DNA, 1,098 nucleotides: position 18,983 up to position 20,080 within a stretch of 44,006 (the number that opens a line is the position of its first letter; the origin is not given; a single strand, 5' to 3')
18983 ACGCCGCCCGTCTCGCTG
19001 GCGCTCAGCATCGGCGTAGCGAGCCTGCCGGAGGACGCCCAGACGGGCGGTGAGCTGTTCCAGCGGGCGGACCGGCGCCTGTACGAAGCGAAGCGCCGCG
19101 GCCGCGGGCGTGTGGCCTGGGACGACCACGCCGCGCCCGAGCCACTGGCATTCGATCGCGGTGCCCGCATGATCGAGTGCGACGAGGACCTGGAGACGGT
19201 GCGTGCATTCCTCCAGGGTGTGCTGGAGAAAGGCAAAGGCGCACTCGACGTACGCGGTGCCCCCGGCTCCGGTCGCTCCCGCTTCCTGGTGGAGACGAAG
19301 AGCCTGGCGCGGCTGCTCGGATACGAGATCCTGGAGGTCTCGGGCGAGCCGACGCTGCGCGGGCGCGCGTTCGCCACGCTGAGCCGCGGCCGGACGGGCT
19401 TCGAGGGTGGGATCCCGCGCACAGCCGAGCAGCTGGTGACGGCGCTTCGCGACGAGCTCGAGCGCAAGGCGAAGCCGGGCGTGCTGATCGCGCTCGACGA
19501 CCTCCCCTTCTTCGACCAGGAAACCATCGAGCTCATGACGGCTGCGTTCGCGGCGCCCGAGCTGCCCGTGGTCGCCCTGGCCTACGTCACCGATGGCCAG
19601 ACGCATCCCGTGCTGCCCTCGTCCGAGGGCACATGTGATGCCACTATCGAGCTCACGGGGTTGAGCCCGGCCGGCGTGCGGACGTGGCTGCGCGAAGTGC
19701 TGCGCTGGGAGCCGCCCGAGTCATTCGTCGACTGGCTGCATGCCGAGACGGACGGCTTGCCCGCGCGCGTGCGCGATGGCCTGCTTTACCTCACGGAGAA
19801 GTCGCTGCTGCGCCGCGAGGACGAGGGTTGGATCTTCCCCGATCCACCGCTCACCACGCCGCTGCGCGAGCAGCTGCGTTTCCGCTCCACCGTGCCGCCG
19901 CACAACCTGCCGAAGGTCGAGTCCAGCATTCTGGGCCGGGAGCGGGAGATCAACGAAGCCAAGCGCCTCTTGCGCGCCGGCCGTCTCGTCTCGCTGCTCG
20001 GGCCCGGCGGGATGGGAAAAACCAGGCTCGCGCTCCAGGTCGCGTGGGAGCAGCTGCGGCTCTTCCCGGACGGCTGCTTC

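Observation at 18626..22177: Diguanylate cyclase effector fused to a STAND/NLR-like NTPase-TPR scaffold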

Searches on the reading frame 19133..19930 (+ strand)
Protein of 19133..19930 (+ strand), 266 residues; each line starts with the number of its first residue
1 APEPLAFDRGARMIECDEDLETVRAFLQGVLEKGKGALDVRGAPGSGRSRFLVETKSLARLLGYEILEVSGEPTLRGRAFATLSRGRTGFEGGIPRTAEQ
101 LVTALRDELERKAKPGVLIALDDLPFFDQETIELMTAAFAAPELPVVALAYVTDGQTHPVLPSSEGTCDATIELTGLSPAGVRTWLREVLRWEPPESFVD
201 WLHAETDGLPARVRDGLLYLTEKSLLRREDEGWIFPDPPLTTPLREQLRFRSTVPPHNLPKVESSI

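Call 38: search_solved_structures(query=A2, max_evalue=1, show_alignments=2)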
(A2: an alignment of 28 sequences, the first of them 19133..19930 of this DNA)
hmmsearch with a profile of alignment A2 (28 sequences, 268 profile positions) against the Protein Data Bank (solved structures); distinct sequences matched with E-value up to 1: 85 (the best 60 are shown).
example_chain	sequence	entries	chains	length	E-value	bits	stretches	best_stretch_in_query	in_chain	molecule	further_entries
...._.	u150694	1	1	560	6.2e-13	51.7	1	8-152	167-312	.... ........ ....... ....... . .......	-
8rwv_F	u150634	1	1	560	6.2e-13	51.7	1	8-152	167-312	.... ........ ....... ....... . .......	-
7jgr_G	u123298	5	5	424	1.5e-06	30.8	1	7-161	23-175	Cell division control protein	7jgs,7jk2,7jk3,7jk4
9jix_A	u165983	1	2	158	9.1e-05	24.9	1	37-125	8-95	De Novo Designed ATPase, PL2x4_2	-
5uj7_A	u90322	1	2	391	0.0011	21.3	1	16-154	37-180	Origin recognition complex subunit 1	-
7jpo_A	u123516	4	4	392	0.0011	21.3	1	16-154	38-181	Origin recognition complex subunit 1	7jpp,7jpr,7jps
4xgc_A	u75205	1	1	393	0.002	20.5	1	16-158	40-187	Origin recognition complex subunit 1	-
4xgc_E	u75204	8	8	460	0.0024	20.2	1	16-154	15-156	Origin recognition complex subunit 5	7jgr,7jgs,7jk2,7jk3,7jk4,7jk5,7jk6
6c2u_A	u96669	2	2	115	0.0025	20.2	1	32-79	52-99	phosphate-loop protein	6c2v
5ujm_A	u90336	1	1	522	0.0025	20.1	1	16-154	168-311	Origin recognition complex subunit 1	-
7jgr_A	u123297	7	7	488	0.0031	19.8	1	16-158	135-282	Origin recognition complex subunit 1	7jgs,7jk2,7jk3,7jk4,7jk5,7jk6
7ctf_A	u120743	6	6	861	0.0048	19.2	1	16-154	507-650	Origin recognition complex subunit 1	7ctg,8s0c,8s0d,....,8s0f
8rwv_A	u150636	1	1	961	0.0058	19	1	16-154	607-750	Origin recognition complex subunit 1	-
8g28_A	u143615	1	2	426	0.0065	18.8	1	100-186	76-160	ATPase, AAA family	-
3cmu_A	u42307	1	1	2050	0.012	17.9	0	37-75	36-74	Protein recA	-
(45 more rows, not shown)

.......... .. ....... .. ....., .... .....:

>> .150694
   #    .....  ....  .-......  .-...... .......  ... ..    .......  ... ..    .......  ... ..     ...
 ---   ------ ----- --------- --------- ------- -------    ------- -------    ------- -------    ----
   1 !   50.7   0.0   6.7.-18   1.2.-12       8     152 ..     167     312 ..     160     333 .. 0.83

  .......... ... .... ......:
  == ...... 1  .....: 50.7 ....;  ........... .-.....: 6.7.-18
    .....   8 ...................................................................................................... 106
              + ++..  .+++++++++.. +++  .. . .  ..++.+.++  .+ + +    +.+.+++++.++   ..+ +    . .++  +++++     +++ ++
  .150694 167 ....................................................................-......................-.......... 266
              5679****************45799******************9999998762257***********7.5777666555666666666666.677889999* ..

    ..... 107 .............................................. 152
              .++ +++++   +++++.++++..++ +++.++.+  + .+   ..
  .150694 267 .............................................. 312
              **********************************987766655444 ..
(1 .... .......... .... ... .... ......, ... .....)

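Call 43: search_protein_representatives(alignment_id=A2)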
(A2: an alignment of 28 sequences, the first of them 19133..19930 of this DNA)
Query: 28 sequences, 268 profile positions. Proteins with E-value up to 0.001 (for the whole library): 43558; up to 1e-10: 3792; up to 1e-30: 286. The best 150 are listed.
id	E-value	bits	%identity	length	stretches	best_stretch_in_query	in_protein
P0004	5.9e-99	346.9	-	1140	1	3-268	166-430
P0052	7.9e-96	336.6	-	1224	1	2-268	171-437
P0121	1.0e-93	329.7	-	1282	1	6-268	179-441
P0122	4.4e-93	327.6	-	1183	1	5-268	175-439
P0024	4.7e-93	327.5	-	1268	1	3-268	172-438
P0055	2.2e-92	325.3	-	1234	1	5-268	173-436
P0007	3.2e-92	324.8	-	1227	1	3-268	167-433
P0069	6.7e-92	323.7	-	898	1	5-268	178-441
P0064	6.1e-90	317.3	-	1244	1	5-268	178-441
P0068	7.6e-89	313.7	-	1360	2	6-268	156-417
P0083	5.8e-88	310.8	-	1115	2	3-268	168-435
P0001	8.0e-88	310.4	-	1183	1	2-267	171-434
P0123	1.1e-87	309.9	-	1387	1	5-267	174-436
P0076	1.3e-87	309.7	-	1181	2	5-268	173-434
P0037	1.9e-87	309.2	-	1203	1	4-265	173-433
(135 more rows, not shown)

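Call 51: find_related_loci(query=A3, collection=metagenome_contigs, flank=10000)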
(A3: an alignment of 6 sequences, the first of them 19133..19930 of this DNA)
Query A3 (266 aa) in metagenome_contigs; peptide patterns used: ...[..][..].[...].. (x = any residue, [..] = any of these).
30 stretches matched a pattern; 4 encode a relative of the query (tblastn E <= 1e-3); 4 distinct loci.
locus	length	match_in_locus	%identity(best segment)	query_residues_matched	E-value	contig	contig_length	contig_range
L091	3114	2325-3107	39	2-260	8e-49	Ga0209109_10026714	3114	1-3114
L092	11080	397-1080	36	6-233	3e-40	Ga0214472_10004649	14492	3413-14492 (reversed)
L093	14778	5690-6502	37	1-264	2e-40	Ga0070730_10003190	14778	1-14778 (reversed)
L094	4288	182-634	35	114-266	7e-24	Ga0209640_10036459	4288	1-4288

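Call 87: predict_structure(alignment_id=A2)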
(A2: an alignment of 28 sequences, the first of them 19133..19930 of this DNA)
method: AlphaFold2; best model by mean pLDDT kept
length: 266 residues; sequences in the alignment: 28
mean_pLDDT: 84.1   pTM: 0.80
mean pLDDT of the five models: 84.1, 82.7, 82.4, 82.0, 79.7
residues with pLDDT >= 90: 141; 70-90: 72; 50-70: 44; < 50: 9
segments of 3 or more residues with pLDDT < 50: 261-266
pLDDT, mean of each block of 10 residues (from residue 1): 56 76 97 95 90 95 94 78 65 82 93 95 89 91 94 79 76 93 91 92 93 91 89 75 80 58 47
secondary structure, 60 per line:
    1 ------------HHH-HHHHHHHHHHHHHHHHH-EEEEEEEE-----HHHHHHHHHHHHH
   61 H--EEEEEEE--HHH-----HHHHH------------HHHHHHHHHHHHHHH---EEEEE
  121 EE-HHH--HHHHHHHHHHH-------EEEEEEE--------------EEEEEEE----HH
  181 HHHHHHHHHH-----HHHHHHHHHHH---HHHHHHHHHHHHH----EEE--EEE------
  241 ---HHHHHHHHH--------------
elements in order: H17-33 E35-42 H48-61 E64-70 H81-85 H98-112 E116-122 H129-139 E147-153 E168-174 H179-190 H196-206 H210-222 E227-229 E232-234 H244-252

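Call 89: fold_search(model_id=the predicted structure, library=pdb)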
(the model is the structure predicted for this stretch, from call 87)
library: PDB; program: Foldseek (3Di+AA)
matches with E <= 10: 1775; with E <= 0.001: 372
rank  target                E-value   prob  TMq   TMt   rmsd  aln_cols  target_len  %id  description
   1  2qby_A                8.4e-07  1.00  0.57  0.44   5.5       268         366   14  Crystal structure of a heterodimer of Cdc6/Orc1 initiators bound to origin DNA (from S. solfataricus) (released 2007-09-11)
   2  7jgr_G                1.1e-06  1.00  0.56  0.43   5.2       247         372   15  Structure of Drosophila ORC bound to DNA (84 bp) and Cdc6 (released 2020-09-09)
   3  5uj7_A                2.3e-06  1.00  0.50  0.41   5.2       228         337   15  Structure of the active form of human Origin Recognition Complex ATPase motor module, complex subunitS 1, 4, 5 (released 2017-02-08)
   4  5ujm_A                2.3e-06  1.00  0.50  0.41   5.2       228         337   15  Structure of the active form of human Origin Recognition Complex and its ATPase motor module (released 2017-02-08)
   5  7thv_A                4.5e-06  1.00  0.49  0.30   7.3       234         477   12  Structure of the yeast clamp loader (Replication Factor C RFC) bound to the sliding clamp (Proliferating Cell Nuclear  (released 2022-02-16)
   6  8xvb_A                4.8e-06  1.00  0.49  0.52   6.2       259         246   14  Cryo-EM structure of ATP-DNA-MuB filaments (released 2024-08-14)
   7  7tji_I                6.1e-06  1.00  0.48  0.36   6.9       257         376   12  S. cerevisiae ORC bound to 84 bp ARS1 DNA and Cdc6 (state 2) with flexible Orc6 N-terminal domain (released 2022-10-05)
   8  7jgs_B                6.1e-06  1.00  0.37  0.35  18.1       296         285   14  Structure of Drosophila ORC bound to poly(dA/dT) DNA and Cdc6 (conformation 2) (released 2020-09-09)
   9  7jpo_A                6.5e-06  1.00  0.53  0.42   5.0       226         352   14  ORC-O1AAA: Human Origin Recognition Complex (ORC) with dynamic/unresolved ORC2 WH (released 2020-09-02)
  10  4m9s_A                7.3e-06  1.00  0.54  0.31   4.6       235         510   18  crystal structure of CED-4 bound CED-3 fragment (released 2013-10-23)
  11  6u1y_C                7.3e-06  1.00  0.47  0.51   5.8       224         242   16  bcs1 AAA domain (released 2020-02-05)
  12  7tid_E                8.2e-06  1.00  0.53  0.43   5.8       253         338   13  Structure of the yeast clamp loader (Replication Factor C RFC) bound to the sliding clamp (Proliferating Cell Nuclear  (released 2022-02-16)
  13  9eq2_D                8.7e-06  1.00  0.47  0.45   6.7       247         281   15  Arabidopsis thaliana R2T complex (released 2025-01-29)
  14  9dx5_F                9.3e-06  1.00  0.47  0.48   5.1       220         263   15  EcRuvB T102R hexamer assembly (released 2026-01-21)
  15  2qz4                  9.9e-06  1.00  0.48  0.56   5.6       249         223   15  Human paraplegin, AAA domain in complex with ADP (released 2007-09-11)
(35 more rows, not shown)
